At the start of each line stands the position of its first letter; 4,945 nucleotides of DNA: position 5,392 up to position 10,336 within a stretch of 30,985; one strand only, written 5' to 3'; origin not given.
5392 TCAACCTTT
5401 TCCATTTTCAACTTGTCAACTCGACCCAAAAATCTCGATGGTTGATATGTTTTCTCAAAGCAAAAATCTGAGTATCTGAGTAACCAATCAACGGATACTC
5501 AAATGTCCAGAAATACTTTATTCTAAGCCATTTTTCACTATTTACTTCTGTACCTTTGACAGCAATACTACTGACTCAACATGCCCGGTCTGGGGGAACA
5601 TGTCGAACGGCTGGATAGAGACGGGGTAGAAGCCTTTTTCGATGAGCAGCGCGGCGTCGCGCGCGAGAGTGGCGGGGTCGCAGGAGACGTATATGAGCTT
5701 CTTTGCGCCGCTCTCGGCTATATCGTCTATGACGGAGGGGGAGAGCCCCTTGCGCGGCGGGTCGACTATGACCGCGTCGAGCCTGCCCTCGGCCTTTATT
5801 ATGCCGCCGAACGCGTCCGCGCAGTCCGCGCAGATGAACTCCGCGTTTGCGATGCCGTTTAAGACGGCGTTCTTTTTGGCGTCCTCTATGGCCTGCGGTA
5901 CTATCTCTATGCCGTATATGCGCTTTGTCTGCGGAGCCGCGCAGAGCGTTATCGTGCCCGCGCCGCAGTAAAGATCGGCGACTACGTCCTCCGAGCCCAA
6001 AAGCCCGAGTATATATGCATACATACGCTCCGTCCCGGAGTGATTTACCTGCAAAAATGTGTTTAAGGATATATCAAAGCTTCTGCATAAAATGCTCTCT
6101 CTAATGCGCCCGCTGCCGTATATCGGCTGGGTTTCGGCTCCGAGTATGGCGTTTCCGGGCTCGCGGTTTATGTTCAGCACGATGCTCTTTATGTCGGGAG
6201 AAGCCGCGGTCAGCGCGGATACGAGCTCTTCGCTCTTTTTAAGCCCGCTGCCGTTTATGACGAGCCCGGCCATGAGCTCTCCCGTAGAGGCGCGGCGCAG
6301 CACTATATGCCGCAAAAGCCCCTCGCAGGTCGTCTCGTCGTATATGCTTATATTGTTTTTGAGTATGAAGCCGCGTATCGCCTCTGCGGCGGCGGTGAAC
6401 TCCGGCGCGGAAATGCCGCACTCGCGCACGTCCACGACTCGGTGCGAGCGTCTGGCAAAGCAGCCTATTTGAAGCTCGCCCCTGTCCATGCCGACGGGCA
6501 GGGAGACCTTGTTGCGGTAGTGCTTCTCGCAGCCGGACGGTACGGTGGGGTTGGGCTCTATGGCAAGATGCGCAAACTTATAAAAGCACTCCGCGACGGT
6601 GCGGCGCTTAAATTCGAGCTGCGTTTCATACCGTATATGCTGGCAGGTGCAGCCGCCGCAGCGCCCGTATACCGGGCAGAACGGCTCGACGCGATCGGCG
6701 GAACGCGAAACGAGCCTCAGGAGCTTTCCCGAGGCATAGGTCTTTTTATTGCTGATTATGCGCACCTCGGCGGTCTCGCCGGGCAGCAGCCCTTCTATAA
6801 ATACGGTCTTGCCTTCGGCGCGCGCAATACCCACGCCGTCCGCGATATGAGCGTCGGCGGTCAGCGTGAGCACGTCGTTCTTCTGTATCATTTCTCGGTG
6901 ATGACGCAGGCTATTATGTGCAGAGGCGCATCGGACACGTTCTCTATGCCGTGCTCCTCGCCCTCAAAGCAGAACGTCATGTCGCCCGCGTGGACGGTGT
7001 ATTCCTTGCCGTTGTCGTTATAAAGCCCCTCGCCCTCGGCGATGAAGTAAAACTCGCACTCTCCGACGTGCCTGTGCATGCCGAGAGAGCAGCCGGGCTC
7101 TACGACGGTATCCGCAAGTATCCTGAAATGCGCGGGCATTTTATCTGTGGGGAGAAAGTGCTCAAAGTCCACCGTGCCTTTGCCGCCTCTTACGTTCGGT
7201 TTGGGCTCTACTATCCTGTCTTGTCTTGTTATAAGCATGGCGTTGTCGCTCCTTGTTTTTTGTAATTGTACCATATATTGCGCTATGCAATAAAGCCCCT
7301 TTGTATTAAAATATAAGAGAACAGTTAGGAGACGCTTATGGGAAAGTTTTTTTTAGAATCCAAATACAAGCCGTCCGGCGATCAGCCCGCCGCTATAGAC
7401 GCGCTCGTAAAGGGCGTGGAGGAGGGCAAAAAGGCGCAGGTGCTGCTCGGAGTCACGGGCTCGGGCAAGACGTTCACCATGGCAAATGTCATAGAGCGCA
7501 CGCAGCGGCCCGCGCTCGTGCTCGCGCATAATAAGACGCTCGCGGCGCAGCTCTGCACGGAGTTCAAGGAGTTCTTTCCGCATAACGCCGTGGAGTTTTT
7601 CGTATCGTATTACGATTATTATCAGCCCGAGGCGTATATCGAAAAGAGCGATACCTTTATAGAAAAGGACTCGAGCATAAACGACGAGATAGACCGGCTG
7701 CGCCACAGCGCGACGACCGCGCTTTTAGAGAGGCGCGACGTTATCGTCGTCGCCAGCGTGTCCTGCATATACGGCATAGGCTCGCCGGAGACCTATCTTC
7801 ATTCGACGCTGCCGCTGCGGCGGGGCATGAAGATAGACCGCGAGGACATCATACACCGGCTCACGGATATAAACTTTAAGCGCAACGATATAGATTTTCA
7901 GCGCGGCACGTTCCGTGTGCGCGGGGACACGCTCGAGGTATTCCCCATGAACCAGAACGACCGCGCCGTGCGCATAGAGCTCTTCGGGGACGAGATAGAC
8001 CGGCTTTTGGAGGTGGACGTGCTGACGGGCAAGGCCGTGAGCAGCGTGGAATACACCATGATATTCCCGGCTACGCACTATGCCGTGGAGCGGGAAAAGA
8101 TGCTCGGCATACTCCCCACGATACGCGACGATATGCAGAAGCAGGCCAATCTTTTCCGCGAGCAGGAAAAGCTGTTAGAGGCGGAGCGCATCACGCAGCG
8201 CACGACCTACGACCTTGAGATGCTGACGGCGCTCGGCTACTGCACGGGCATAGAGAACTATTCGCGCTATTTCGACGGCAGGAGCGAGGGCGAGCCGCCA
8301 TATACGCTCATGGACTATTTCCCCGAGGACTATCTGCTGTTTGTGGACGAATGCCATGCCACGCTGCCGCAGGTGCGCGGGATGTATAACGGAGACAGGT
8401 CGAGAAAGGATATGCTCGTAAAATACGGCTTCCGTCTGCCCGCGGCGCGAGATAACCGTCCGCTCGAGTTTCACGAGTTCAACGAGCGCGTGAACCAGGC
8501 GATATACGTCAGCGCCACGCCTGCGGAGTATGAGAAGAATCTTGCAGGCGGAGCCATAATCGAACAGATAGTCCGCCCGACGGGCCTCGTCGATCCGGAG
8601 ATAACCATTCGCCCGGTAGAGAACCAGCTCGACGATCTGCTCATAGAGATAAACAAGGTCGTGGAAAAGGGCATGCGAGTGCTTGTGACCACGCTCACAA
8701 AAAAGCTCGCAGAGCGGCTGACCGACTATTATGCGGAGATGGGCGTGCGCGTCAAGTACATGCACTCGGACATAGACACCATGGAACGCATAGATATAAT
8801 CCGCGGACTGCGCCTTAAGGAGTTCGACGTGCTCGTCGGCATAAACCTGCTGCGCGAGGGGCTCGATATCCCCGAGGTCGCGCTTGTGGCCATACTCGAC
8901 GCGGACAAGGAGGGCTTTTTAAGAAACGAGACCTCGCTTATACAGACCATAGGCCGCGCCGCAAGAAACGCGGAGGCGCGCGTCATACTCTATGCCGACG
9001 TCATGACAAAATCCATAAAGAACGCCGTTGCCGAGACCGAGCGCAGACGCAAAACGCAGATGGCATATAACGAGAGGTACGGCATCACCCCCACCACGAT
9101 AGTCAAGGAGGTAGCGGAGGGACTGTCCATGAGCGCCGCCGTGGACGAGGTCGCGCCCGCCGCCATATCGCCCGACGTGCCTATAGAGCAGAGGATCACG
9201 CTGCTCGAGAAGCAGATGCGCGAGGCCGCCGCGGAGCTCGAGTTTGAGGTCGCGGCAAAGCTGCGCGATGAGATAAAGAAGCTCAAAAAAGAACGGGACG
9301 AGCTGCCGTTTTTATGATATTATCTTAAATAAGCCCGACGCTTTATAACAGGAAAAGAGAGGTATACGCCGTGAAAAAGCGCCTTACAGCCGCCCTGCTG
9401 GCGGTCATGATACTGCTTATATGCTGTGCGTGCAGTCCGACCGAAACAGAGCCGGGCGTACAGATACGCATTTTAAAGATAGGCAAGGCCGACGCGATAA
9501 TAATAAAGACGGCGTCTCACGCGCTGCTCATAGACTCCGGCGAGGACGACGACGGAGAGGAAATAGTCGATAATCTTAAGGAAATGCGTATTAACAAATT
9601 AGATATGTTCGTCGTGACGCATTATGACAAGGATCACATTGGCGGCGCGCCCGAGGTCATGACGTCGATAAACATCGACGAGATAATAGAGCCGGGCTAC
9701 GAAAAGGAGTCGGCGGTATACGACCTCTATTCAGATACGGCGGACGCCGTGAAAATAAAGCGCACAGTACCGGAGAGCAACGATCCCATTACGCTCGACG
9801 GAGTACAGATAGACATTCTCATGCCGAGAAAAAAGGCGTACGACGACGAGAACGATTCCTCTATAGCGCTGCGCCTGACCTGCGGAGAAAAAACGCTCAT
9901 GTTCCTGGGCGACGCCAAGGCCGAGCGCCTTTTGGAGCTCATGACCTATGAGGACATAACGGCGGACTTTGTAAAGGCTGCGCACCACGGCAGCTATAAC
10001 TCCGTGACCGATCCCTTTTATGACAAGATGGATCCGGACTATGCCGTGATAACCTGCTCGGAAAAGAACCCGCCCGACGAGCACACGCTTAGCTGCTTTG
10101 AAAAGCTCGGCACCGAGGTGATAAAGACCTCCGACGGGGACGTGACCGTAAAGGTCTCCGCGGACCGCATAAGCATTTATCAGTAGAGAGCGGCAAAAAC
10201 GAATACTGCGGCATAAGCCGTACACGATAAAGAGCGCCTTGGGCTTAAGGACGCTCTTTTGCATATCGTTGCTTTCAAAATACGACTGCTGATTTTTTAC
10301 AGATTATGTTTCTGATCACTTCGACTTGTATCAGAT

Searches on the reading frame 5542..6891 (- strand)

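Call 73: search_protein_families(library=pfam, proteins=[window:5542-6891:-], max_evalue=0.00001)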
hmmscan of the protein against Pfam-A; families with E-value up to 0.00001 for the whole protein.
window:5542-6891:- (449 aa): 7 families
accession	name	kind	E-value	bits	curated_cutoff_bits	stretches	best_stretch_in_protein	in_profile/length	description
PF05958.17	tRNA_U5-meth_tr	-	1.2e-21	77.6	23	1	88-446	2-356/357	tRNA (Uracil-5-)-methyltransferase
PF13847.12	Methyltransf_31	-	1.4e-09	38.2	27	1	300-406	3-112/145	Methyltransferase domain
PF01938.26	TRAM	-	6.4e-08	32.8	21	1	18-58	18-61/61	TRAM domain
PF13649.12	Methyltransf_25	-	7e-07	30.3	27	1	304-375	1-69/97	Methyltransferase domain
PF05175.20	MTS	-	8.5e-07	29.2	23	1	302-380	33-108/170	Methyltransferase small domain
PF02475.24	TRM5-TYW2_MTfase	-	1.5e-06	28.7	28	1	294-376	30-110/164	TRM5/TYW2 methyltransferase domain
PF09445.16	Methyltransf_15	-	3.1e-06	27.3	22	1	303-384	3-85/165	RNA cap guanine-N2 methyltransferase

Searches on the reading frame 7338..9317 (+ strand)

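Call 73: search_protein_families(library=pfam, proteins=[window:7338-9317:+], max_evalue=0.00001)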
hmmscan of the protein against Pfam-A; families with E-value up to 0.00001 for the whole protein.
window:7338-9317:+ (659 aa): 6 families
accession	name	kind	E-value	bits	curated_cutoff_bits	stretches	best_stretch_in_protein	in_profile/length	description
PF17757.6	UvrB_inter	-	4.9e-35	120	22.9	1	158-248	1-91/91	UvrB interaction domain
PF12344.14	UvrB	-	1.7e-19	69.8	27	1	551-592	1-42/43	Ultra-violet resistance protein B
PF00271.37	Helicase_C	-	6.8e-19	68.6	23.5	1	438-544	10-109/110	Helicase conserved C-terminal domain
PF04851.21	ResIII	-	3e-13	50.4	22.5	1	11-118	3-114/164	Type III restriction enzyme, res subunit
PF02151.25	UVR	-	1.8e-08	34.3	21.5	1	617-652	1-36/36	UvrB/uvrC motif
PF00270.35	DEAD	-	1.9e-06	28.2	26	0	16-114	4-105/167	DEAD/DEAH box helicase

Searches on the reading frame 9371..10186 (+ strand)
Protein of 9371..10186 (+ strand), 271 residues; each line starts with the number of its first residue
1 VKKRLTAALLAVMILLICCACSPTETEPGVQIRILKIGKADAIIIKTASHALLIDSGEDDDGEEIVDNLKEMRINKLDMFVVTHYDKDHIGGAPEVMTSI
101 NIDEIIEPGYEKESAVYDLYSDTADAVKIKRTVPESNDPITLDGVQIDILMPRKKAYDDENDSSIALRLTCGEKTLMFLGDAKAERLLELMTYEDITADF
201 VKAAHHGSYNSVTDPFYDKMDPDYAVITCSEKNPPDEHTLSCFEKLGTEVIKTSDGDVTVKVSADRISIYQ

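Call 73: search_protein_families(library=pfam, proteins=[window:9371-10186:+], max_evalue=0.00001)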
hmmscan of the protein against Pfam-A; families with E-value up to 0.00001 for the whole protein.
window:9371-10186:+ (271 aa): 1 family
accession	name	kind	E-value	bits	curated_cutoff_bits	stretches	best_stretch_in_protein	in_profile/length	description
PF00753.33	Lactamase_B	-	8.5e-16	58.9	22.7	1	41-227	7-192/196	Metallo-beta-lactamase superfamily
